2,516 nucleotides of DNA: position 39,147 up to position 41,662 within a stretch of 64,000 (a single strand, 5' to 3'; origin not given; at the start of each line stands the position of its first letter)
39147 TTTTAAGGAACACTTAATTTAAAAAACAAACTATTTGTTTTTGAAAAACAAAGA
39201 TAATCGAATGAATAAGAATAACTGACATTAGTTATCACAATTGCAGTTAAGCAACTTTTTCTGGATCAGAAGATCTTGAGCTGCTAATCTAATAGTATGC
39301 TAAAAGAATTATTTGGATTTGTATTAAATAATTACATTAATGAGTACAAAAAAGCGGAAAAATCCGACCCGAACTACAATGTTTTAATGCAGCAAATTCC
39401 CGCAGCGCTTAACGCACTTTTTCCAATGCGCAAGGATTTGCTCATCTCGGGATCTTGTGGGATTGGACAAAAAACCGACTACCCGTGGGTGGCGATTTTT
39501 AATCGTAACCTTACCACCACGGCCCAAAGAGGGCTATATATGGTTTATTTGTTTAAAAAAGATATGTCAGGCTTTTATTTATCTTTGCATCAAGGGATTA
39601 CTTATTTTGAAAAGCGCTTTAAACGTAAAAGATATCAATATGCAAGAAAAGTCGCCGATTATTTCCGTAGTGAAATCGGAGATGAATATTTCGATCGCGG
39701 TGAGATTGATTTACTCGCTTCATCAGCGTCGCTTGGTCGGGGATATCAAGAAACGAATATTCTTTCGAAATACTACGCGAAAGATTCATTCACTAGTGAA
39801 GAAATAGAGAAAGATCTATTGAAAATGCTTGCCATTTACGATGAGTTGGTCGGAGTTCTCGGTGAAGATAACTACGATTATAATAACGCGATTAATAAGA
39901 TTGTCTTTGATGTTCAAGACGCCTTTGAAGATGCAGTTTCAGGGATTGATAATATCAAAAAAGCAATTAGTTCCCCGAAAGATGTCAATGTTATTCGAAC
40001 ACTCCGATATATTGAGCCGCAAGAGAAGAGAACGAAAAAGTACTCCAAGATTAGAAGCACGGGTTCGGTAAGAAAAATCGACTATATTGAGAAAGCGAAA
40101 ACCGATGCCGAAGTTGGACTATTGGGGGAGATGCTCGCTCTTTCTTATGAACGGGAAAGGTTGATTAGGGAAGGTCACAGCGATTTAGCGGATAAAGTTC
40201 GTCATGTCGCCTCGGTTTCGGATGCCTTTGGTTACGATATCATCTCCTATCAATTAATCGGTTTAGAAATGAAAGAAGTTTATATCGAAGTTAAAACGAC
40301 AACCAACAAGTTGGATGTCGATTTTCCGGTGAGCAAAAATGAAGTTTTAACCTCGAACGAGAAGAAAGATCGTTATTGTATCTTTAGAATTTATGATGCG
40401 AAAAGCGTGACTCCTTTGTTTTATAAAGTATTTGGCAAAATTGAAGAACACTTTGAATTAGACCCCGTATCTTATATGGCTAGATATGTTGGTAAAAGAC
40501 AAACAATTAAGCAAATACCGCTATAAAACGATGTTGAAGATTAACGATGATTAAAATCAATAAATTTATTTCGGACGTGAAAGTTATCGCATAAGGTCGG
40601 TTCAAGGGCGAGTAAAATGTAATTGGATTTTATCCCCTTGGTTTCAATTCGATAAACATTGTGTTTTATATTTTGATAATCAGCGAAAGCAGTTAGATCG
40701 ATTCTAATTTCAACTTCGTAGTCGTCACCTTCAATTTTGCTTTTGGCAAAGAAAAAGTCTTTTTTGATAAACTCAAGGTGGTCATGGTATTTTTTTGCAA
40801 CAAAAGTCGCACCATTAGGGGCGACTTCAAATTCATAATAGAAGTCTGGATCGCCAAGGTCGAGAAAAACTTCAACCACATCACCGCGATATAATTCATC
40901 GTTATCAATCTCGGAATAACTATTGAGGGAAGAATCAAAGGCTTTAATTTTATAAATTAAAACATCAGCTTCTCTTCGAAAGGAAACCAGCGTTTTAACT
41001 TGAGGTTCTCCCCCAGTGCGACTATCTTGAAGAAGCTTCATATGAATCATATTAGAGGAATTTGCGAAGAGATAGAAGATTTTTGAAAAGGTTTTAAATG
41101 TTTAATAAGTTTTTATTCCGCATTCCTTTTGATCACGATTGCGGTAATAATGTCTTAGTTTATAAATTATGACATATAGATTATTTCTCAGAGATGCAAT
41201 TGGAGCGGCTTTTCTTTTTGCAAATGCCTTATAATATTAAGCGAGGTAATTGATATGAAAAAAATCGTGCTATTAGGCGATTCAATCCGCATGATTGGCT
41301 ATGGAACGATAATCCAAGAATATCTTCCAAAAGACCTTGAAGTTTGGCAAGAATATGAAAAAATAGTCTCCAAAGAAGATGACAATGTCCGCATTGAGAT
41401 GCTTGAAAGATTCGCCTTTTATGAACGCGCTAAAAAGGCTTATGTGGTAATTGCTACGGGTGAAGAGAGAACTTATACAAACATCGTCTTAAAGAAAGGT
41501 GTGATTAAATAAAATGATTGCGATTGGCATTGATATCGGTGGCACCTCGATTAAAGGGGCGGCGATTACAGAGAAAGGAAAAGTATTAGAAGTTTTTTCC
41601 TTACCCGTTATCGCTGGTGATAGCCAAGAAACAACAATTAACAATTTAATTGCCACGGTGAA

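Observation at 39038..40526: Solitary McrB-N-like (DUF3578) plus DUF3883 gene inserted between sugar operons, a candidate single-protein defence system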

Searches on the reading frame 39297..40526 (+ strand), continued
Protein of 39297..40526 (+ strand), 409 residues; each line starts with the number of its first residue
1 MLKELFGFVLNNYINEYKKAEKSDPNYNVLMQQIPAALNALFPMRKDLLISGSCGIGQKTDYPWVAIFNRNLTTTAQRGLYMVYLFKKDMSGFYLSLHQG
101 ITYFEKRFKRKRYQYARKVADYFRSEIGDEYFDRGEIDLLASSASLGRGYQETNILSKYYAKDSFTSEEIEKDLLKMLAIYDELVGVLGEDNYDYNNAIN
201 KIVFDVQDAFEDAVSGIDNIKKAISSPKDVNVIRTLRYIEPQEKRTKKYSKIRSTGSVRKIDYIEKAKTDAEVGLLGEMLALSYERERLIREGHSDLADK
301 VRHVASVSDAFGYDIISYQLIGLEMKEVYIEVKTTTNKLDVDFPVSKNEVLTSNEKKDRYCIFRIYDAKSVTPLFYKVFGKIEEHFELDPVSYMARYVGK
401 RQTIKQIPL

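Call 76: fold_search(model_id=the predicted structure, library=pdb)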
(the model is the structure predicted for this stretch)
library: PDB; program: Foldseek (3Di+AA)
matches with E <= 10: 276; with E <= 0.001: 0
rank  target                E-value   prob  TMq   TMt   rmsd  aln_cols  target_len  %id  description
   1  5tgx_A                6.9e-03  0.99  0.22  0.36   5.4       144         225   14  Restriction/modification system-Type II R-SwaI complexed with partially cleaved DNA (released 2016-12-21)
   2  5tgq                  8.6e-03  0.99  0.24  0.39   9.2       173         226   15  Restriction-modification system Type II R.SwaI, DNA free (released 2016-12-21)
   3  2a8e                  2.0e-02  0.80  0.23  0.36   8.4       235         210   10  Three-dimensional structure of Bacillus subtilis Q45498 putative protein at resolution 2.5A. Northeast Structural Genomi (released 2005-07-26)
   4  6gcf_A                3.1e-02  0.97  0.24  0.53   7.4       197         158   14  DNA binding domain of restriction endonuclease McrBC in complex with N4-methylcytosine DNA (released 2018-09-19)
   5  8ik4_A                3.2e-02  0.82  0.21  0.43   9.2       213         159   14  Structure of DNA binding domain of McrBC endonuclease bound to hemimethylated DNA: L68F mutant (released 2024-02-28)
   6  3sse_A                3.8e-02  0.96  0.23  0.53   7.4       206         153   13  DNA binding domain of restriction endonuclease bound to DNA (released 2012-05-23)
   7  6gce_A                4.3e-02  0.77  0.20  0.43   9.1       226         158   12  DNA binding domain of restriction endonuclease McrBC in complex with 5-formylcytosine DNA (released 2018-09-19)
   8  3ssc_A                4.8e-02  0.94  0.23  0.54   8.6       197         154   14  DNA binding domain of restriction endonuclease bound to DNA (released 2012-05-23)
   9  3ssd_A                4.8e-02  0.94  0.23  0.53   7.5       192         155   14  DNA binding domain of restriction endonuclease bound to DNA (released 2012-05-23)
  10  8ikd_A                5.1e-02  0.97  0.23  0.53   7.3       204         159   12  Structure of DNA binding domain of McrBC endonuclease bound to DNA: Y41F-L68Y double mutant (released 2024-02-28)
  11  8ik8_B                5.1e-02  0.82  0.21  0.46   8.0       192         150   14  Structure of DNA binding domain of McrBC endonuclease bound to DNA: L68F mutant (released 2024-02-28)
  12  6gcd_A                6.4e-02  0.97  0.25  0.56   6.2       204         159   12  DNA binding domain of restriction endonuclease McrBC in complex with 5-hydroxymethylcytosine DNA (released 2018-09-19)
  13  8ijo_A                7.2e-02  0.96  0.24  0.55   7.2       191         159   12  Structure of DNA binding domain of McrBC endonuclease bound to DNA: Y41F-L68F double mutant (released 2024-02-28)
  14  8ijp_A                1.1e-01  0.85  0.23  0.51   7.6       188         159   14  Structure of DNA binding domain of McrBC endonuclease bound to DNA: L68Y mutant (released 2024-02-28)
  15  8ik8_A                1.1e-01  0.85  0.23  0.52   7.5       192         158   14  Structure of DNA binding domain of McrBC endonuclease bound to DNA: L68F mutant (released 2024-02-28)
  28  3ssc_B                2.3e-01  0.69  0.22  0.51   7.6       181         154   15  DNA binding domain of restriction endonuclease bound to DNA (released 2012-05-23)
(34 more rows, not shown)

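Call 85: find_related_loci(query=A1, collection=viral_contigs, flank=5000)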
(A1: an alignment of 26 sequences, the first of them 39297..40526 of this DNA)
Query A1 (409 aa) in viral_contigs; peptide patterns used: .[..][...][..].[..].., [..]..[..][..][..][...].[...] (x = any residue, [..] = any of these).
88 stretches matched a pattern; 2 encode a relative of the query (tblastn E <= 1e-3); 2 distinct loci.
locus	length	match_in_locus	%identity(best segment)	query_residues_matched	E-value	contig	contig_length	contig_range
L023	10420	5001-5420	36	255-395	9e-19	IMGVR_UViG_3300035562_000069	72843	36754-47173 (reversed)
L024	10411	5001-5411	34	258-395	1e-18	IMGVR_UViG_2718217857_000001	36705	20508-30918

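Call 86: find_related_loci(query=A1, collection=metagenome_contigs, flank=6000)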
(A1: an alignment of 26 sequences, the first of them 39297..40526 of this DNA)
Query A1 (409 aa) in metagenome_contigs; peptide patterns used: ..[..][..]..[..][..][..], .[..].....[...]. (x = any residue, [..] = any of these).
131 stretches matched a pattern; 76 encode a relative of the query (tblastn E <= 1e-3); 76 distinct loci.
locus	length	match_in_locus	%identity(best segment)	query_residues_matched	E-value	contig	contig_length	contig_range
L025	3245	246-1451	74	1-402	0e+0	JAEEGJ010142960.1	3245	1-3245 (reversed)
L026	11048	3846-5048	71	1-401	0e+0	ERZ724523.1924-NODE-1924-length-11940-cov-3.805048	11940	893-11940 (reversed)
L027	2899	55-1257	69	1-401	0e+0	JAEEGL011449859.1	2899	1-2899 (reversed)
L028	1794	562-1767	71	1-401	0e+0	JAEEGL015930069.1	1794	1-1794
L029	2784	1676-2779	73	1-370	0e+0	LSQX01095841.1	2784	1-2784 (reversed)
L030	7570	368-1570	74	1-401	0e+0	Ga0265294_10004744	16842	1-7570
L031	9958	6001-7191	61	2-397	3e-161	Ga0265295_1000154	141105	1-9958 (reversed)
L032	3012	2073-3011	72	1-313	2e-159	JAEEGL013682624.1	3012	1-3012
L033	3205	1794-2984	55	2-397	1e-155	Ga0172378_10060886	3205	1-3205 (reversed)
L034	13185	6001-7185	54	2-397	2e-142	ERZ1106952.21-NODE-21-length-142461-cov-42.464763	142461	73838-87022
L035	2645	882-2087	47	1-399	3e-121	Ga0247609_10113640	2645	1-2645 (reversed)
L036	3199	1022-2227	48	1-399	2e-119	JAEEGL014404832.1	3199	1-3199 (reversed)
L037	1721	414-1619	48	1-399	3e-124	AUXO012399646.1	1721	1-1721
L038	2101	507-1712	48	1-399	1e-119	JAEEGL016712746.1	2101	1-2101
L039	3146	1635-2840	45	1-399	1e-110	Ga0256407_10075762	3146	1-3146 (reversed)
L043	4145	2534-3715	40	1-395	9e-87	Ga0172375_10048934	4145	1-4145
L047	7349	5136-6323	37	1-395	1e-71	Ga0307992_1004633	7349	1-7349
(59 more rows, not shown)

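Call 91: search_protein_families(library=pfam, proteins=[L026:5379-8480:-, L043:2018-2338:-, L047:4775-5101:+, L026:2102-3373:-, L043:168-2012:-, L035:2098-2580:-], max_evalue=0.001)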
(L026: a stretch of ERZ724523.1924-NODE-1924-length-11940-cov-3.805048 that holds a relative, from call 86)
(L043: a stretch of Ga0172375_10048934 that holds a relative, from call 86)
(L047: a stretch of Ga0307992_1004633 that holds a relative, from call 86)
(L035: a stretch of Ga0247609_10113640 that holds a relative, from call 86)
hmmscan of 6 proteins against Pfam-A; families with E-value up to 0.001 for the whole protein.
L026:5379-8480:- (1033 aa): 6 families
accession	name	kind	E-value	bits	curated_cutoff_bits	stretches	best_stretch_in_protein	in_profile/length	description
PF11867.13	T1RH-like_C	-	9.8e-68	229.4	26.8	1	704-1032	3-328/329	Type I restriction enzyme HindI endonuclease subunit-like, C-terminal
PF18766.7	SWI2_SNF2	-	5e-65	219.7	26.7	1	270-512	1-210/221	SWI2/SNF2 ATPase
PF04313.20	HSDR_N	-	1.2e-39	136.7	25.1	1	4-207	4-195/198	Type I restriction enzyme R protein N terminus (HSDR_N)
PF22679.2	T1R_D3-like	-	4.3e-18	66.7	27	1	599-686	67-156/158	Type I restriction enzyme subunit R domain 3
PF04851.21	ResIII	-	9e-16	58.6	22.5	1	291-455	22-163/164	Type III restriction enzyme, res subunit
PF00270.35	DEAD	-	1.1e-06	28.9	26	1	286-407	8-129/167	DEAD/DEAH box helicase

L043:2018-2338:- (106 aa): 2 families
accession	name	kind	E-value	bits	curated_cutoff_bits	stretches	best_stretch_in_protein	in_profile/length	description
PF12643.12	MazG-like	-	2.7e-17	63.2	27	1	30-105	2-84/85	MazG-like family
PF03819.22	MazG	-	1.2e-06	29.1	22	1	23-85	2-67/74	MazG nucleotide pyrophosphohydrolase domain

L047:4775-5101:+ (108 aa): 2 families
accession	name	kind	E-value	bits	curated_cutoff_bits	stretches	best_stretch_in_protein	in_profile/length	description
PF12643.12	MazG-like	-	7.5e-15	55.4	27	1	32-108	2-85/85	MazG-like family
PF03819.22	MazG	-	5.4e-06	27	22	1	25-86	2-63/74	MazG nucleotide pyrophosphohydrolase domain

L026:2102-3373:- (423 aa): 3 families
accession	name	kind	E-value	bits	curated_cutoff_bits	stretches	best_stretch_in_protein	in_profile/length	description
PF13173.12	AAA_14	-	8.4e-30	103.9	27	1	18-163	2-129/129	AAA domain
PF13635.12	DUF4143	-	4.6e-16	59.4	28.1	1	209-363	2-156/160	Domain of unknown function (DUF4143)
PF01637.24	ATPase_2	-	9.7e-05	22.7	33.2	0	4-35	4-37/225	ATPase domain predominantly from Archaea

L043:168-2012:- (614 aa): 6 families
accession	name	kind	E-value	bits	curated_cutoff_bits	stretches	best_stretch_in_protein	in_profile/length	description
PF09848.15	SLFN-g3_helicase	-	3e-91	306.8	24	1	263-601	1-354/354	Schlafen group 3, DNA/RNA helicase domain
PF04851.21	ResIII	-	1.5e-07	31.9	22.5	0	331-371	118-149/164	Type III restriction enzyme, res subunit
PF13401.12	AAA_22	-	0.00011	23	27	0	263-357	5-101/130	AAA domain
PF20720.3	nSTAND3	-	0.00012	22.2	27.2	1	262-298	16-52/155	Novel STAND NTPase 3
PF13245.12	AAA_19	-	0.00053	20.6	25.1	0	263-352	11-104/134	AAA domain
PF13086.12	AAA_11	-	0.00057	20.2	27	0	262-294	16-45/257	AAA domain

L035:2098-2580:- (160 aa): 1 family
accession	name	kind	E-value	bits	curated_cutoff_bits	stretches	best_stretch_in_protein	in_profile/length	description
PF11185.13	DUF2971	-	1.2e-09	39.9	22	1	29-115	1-89/89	Protein of unknown function (DUF2971)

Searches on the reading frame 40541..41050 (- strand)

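Call 9: search_protein_families(library=pfam, proteins=[window:40541-41050:-], max_evalue=0.001)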
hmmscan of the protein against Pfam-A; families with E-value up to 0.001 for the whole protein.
window:40541-41050:- (169 aa): 1 family
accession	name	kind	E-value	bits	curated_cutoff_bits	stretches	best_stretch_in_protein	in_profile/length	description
PF16011.10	CBM9_2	-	0.00041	20.6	25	1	13-86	26-97/199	Carbohydrate-binding family 9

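Call 73: search_protein_families(library=padloc, proteins=[window:40541-41050:-], max_evalue=0.01)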
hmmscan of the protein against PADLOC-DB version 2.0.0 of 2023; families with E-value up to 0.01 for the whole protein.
window:40541-41050:- (169 aa): 0 families

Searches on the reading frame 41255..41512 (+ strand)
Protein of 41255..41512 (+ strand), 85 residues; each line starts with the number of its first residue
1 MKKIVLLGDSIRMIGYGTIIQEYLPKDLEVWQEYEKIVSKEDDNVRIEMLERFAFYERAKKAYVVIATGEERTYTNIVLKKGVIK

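Call 9: search_protein_families(library=pfam, proteins=[window:41255-41512:+], max_evalue=0.001)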
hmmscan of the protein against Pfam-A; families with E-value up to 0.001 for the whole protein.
window:41255-41512:+ (85 aa): 1 family
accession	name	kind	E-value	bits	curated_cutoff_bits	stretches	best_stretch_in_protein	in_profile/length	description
PF05025.18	RbsD_FucU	-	3.4e-18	66.8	25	1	24-84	77-138/138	RbsD / FucU transport protein family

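Call 73: search_protein_families(library=padloc, proteins=[window:41255-41512:+], max_evalue=0.01)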
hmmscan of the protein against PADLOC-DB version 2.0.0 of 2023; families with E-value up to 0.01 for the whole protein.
window:41255-41512:+ (85 aa): 1 family
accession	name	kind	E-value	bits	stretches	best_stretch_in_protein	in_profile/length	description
PDLC02827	DpdD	-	0.0018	15.6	1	8-84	157-233/399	DpdD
